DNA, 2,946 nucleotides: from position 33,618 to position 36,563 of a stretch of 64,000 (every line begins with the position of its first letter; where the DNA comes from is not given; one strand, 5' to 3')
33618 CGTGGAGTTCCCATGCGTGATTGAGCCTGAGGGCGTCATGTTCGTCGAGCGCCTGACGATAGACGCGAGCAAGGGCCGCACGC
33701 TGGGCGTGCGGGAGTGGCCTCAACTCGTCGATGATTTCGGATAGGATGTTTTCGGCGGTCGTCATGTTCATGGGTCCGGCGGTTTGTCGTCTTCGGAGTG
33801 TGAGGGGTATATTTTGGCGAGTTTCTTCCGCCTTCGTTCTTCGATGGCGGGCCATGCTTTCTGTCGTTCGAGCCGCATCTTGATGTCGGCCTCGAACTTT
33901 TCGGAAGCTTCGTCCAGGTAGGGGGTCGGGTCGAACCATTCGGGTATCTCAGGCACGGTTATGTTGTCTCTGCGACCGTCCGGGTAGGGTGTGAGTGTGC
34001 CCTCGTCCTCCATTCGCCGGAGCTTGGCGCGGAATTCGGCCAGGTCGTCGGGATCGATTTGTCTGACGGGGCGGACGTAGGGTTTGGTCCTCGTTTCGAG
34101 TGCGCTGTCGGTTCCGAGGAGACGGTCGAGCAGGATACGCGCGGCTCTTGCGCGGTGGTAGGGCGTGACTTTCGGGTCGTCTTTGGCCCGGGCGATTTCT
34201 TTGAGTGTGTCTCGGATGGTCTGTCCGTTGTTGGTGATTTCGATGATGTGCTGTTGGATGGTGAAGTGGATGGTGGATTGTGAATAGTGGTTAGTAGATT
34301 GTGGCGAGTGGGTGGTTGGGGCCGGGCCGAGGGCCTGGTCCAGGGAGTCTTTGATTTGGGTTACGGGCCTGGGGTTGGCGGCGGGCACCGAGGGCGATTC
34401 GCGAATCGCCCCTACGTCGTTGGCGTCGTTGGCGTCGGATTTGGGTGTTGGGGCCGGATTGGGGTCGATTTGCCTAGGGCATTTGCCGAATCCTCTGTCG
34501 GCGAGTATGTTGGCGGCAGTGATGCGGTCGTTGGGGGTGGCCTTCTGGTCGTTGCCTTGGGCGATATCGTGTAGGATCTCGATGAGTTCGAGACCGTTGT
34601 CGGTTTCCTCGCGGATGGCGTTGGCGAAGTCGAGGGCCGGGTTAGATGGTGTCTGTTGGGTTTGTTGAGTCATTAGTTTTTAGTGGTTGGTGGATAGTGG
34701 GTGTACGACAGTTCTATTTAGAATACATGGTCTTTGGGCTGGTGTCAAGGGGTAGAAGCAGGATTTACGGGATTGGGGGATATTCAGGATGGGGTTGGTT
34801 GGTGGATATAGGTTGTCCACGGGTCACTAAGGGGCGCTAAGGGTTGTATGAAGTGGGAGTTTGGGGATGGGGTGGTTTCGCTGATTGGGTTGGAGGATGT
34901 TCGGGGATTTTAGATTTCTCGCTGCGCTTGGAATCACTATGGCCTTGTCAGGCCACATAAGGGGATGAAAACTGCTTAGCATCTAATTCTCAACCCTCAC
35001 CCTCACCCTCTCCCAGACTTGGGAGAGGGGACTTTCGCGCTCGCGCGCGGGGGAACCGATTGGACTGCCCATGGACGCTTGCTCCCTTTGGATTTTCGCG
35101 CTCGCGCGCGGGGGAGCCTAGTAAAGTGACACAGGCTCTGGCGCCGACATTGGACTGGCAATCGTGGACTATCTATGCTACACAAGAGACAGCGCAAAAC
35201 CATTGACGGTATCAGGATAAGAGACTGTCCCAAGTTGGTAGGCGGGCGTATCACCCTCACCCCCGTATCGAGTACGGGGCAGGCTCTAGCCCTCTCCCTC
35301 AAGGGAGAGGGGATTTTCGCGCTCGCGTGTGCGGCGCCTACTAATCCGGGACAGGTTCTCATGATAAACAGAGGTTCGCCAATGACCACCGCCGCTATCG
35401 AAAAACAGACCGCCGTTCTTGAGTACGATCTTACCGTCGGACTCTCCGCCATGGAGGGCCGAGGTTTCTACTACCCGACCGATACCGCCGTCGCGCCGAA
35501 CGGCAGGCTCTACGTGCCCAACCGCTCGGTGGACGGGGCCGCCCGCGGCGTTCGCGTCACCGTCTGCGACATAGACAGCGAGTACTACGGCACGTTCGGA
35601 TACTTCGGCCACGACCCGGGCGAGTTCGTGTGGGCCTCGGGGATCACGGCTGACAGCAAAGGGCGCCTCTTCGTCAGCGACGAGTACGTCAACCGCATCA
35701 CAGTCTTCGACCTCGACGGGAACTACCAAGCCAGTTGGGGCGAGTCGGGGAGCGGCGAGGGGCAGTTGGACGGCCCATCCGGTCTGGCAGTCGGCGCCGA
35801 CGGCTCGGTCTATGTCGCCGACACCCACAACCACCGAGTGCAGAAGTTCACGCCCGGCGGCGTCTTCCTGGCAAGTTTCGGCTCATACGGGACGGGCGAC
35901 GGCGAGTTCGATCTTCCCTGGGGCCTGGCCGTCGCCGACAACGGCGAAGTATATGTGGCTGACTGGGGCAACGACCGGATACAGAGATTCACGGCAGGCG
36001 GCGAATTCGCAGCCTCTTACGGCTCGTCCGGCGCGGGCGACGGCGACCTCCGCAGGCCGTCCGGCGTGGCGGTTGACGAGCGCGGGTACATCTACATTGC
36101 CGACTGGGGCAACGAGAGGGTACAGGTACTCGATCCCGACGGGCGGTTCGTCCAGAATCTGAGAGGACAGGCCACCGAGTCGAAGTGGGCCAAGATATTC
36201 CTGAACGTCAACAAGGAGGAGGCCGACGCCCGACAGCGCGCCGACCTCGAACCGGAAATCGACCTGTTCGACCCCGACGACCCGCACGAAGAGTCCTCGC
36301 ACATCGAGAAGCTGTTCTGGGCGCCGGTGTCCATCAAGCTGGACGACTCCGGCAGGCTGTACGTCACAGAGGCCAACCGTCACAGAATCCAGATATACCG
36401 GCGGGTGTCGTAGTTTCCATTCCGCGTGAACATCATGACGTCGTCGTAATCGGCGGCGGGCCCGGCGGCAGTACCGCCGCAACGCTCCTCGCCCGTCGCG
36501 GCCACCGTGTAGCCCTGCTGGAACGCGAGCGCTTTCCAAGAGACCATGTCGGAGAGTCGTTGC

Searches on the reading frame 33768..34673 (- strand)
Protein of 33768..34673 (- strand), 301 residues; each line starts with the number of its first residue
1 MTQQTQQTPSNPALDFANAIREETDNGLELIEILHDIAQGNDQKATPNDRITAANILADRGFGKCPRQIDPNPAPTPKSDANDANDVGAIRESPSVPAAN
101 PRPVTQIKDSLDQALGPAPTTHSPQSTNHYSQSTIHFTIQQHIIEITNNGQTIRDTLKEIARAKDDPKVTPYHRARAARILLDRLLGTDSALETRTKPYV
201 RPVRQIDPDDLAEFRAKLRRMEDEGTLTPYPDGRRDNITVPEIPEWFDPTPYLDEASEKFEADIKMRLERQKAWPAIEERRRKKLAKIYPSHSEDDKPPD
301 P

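Call 5: search_protein_families(library=pfam, proteins=[window:33768-34673:-], max_evalue=1)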
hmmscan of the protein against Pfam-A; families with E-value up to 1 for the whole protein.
window:33768-34673:- (301 aa): 1 family
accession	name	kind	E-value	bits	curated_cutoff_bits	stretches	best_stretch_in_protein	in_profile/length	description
PF14755.11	Nsp2_AV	-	0.68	10.7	20.8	0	71-131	33-92/148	Nsp2, transmembrane domain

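Call 6: search_protein_families(library=phrogs, proteins=[window:33768-34673:-], max_evalue=1)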
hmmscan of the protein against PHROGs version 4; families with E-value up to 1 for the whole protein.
window:33768-34673:- (301 aa): 5 families
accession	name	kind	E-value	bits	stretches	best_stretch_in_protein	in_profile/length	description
phrog_7407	-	unknown function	4e-06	27.6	1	25-69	195-237/370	-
phrog_15261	-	unknown function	8.2e-05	24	1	25-73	35-82/99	-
phrog_10899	-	head and packaging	0.00082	19.3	1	30-67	209-244/443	terminase small subunit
phrog_21661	-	unknown function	0.18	12.9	1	29-59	52-82/126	-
phrog_13634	-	unknown function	0.27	11.1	1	116-147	360-391/403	-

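Call 41: search_dna_similar(query=window:33768-34673:-, collection=phages, mode=protein, max_evalue=1, max_rows=15)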
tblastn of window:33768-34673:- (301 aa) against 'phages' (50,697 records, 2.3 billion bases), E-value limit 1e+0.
No match.

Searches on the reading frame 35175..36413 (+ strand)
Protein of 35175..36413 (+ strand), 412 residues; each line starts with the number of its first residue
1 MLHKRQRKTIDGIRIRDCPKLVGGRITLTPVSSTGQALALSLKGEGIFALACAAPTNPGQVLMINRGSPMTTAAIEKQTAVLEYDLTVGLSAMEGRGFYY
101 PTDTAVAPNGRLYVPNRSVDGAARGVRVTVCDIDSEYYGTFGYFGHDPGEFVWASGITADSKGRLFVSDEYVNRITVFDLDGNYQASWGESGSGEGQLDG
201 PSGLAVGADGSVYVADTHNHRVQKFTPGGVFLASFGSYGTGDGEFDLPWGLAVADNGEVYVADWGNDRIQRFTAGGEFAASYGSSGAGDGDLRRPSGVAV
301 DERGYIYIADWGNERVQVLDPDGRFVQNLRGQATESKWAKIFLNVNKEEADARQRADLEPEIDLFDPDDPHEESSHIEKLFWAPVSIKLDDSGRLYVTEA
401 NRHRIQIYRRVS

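Call 93: search_protein_families(library=pfam, proteins=[window:35175-36413:+], max_evalue=0.001)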
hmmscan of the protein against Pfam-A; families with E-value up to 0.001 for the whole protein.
window:35175-36413:+ (412 aa): 9 families
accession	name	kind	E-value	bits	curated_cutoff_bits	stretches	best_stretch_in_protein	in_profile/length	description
PF01436.27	NHL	-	4e-47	156.4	20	4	198-225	1-28/28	NHL repeat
PF08450.18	SGL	-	2.3e-15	57.3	26.3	2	85-232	71-217/246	SMP-30/Gluconolactonase/LRE-like region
PF25021.1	TEN_NHL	-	3.6e-12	46.4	27.1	0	194-224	325-355/357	Teneurin NHL domain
PF13449.12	Phytase-like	-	8e-11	42.8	27.6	0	156-188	72-104/284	Esterase-like activity of phytase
PF17170.10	DUF5128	-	2.1e-08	34.2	22.9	0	161-220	52-112/321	6-bladed beta-propeller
PF24684.1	Vgb_lyase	-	1.4e-07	31.1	50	1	155-278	16-129/290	Virginiamycin B lyase family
PF06739.17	SBBP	-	1.5e-05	25.3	20.5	0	295-309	15-29/38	Beta-propeller repeat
PF02393.21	US22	-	7.5e-05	23.2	35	0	232-269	64-102/124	US22 like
PF20067.5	SSL_N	-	0.00033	20.9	18.9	0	195-216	17-38/46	Strictosidine synthase-like, N-terminal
